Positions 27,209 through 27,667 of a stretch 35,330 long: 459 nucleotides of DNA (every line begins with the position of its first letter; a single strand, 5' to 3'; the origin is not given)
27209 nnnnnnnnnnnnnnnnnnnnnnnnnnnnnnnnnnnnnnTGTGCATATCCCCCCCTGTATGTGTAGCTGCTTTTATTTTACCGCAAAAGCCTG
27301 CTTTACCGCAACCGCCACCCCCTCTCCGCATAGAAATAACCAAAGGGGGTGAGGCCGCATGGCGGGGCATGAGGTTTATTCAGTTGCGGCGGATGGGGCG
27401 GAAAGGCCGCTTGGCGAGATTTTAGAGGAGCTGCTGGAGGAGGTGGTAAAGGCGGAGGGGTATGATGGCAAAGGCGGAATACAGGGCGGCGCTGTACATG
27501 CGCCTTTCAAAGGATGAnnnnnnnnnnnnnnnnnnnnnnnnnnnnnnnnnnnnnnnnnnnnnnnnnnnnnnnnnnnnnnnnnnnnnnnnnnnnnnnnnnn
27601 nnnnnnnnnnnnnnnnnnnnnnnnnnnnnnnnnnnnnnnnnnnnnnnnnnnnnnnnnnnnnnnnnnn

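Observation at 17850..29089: feoB is split by an 11,227-bp island bounded by a large serine recombinase; precise excision would rebuild an intact ~608-aa FeoB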

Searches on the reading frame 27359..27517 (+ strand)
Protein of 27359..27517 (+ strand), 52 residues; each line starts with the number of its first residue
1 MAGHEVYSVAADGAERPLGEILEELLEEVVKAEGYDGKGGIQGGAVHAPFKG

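Call 42: search_protein_families(library=phrogs, proteins=[window:27359-27517:+], max_evalue=0.001)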
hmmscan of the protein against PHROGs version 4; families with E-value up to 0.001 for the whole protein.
window:27359-27517:+ (52 aa): 0 families

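Call 60: search_protein_families(library=pfam, proteins=[window:27359-27514:+], max_evalue=1)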
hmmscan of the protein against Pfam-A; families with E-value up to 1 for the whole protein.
seq(52 aa): 0 families
